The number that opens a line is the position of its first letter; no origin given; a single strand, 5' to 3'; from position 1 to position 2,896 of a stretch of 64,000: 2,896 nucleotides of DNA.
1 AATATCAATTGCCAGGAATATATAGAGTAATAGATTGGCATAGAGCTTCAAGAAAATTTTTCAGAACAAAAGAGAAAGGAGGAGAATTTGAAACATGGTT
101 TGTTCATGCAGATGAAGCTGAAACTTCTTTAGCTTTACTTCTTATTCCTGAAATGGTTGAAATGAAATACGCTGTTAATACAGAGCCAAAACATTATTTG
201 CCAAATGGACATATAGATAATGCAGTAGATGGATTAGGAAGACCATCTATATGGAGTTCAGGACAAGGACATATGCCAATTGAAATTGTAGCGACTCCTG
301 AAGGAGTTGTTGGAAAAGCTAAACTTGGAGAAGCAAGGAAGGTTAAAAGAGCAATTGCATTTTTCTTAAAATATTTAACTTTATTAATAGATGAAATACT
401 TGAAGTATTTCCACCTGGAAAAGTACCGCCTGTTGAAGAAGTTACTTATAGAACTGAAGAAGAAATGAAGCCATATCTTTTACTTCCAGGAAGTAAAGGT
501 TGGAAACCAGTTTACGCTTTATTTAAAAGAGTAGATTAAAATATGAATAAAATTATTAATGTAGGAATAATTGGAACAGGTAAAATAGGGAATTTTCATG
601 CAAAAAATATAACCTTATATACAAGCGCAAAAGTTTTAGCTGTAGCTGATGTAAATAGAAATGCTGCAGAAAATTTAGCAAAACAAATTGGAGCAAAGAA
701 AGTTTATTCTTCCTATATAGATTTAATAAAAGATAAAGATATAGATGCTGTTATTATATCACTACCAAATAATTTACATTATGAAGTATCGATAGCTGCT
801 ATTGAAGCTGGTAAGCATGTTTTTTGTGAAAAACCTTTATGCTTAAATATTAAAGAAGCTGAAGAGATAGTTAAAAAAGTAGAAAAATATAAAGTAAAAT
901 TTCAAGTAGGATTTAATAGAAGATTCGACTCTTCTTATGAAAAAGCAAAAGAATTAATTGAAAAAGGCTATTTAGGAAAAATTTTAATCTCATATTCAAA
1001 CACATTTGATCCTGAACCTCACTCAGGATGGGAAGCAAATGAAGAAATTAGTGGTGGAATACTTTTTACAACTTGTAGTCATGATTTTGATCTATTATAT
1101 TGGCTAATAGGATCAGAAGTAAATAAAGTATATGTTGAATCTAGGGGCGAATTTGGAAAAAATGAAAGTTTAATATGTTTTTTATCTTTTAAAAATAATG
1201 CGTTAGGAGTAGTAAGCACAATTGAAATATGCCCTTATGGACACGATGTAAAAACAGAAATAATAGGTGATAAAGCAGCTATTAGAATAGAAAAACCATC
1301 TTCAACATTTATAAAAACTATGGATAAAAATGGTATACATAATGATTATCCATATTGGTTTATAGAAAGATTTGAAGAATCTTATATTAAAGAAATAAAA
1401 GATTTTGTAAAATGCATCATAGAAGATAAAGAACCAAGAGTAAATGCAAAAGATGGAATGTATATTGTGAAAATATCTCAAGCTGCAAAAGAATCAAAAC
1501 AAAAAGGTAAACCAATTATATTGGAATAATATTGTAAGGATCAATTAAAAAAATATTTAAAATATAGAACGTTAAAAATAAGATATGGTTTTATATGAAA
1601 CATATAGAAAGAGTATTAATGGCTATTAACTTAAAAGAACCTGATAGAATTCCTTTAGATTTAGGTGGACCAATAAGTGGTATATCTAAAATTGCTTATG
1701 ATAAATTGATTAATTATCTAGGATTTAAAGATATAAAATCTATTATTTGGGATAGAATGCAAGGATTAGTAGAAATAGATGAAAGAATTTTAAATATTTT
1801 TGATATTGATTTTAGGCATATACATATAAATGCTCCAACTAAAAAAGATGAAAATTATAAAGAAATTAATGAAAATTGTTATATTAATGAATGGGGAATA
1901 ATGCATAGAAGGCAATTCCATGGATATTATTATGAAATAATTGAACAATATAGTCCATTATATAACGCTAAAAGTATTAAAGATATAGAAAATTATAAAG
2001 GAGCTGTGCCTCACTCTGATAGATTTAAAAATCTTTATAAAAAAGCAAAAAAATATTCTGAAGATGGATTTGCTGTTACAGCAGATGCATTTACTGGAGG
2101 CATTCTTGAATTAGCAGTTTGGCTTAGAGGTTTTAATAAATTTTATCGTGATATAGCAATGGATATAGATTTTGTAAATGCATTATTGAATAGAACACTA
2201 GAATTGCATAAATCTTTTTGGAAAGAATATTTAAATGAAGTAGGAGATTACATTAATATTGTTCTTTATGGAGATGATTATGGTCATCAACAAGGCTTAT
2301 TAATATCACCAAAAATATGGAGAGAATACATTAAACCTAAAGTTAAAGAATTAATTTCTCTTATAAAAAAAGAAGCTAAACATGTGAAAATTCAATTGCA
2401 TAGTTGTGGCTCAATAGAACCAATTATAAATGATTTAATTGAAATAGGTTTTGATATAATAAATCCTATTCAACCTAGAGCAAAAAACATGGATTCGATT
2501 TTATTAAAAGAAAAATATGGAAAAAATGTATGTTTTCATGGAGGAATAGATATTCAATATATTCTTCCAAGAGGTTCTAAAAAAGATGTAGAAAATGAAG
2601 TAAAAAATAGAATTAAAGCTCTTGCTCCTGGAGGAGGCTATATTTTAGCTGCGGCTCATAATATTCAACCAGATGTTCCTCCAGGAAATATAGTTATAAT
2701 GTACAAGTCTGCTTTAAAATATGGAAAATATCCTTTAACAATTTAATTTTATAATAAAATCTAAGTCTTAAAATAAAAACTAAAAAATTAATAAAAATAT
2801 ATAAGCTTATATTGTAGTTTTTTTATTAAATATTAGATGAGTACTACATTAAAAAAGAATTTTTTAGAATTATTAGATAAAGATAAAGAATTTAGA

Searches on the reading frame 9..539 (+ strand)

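Call 52: search_protein_families(library=pfam, proteins=[window:9-539:+], max_evalue=0.000001)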
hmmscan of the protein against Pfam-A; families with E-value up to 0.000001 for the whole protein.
window:9-539:+ (176 aa): 1 family
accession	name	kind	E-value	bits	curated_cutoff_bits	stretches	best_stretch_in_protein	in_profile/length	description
PF02633.19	Creatininase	-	3e-09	37.1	31.3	1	18-124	146-235/238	Creatinine amidohydrolase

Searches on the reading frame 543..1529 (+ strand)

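Call 52: search_protein_families(library=pfam, proteins=[window:543-1529:+], max_evalue=0.000001)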
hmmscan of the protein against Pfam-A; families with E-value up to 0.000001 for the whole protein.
window:543-1529:+ (328 aa): 3 families
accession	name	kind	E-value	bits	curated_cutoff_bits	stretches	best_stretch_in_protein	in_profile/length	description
PF01408.29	GFO_IDH_MocA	-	1e-32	113.8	24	1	5-124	1-120/120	Oxidoreductase family, NAD-binding Rossmann fold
PF02894.22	GFO_IDH_MocA_C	-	3.8e-28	99.2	22.9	1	136-325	1-216/218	Oxidoreductase family, C-terminal alpha/beta domain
PF22725.1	GFO_IDH_MocA_C3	-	8.3e-21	74.7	27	1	132-248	1-124/124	GFO/IDH/MocA C-terminal domain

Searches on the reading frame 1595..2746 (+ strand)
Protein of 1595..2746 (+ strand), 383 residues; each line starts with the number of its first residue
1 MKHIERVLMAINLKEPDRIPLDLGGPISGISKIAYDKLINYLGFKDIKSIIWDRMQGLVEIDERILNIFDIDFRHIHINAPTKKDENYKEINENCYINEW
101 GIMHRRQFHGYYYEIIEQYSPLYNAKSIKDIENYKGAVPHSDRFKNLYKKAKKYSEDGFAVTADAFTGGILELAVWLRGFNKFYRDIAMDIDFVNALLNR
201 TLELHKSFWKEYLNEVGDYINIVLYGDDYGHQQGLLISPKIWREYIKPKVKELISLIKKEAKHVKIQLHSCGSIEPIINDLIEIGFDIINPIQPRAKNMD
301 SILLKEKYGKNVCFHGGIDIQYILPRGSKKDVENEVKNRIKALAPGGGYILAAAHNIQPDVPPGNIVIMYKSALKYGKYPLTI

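Call 52: search_protein_families(library=pfam, proteins=[window:1595-2746:+], max_evalue=0.000001)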
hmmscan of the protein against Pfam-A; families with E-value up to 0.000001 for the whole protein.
window:1595-2746:+ (383 aa): 1 family
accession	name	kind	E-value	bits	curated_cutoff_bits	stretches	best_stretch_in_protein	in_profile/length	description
PF01208.23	URO-D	-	4e-25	89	23.9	1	126-373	100-343/346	Uroporphyrinogen decarboxylase (URO-D)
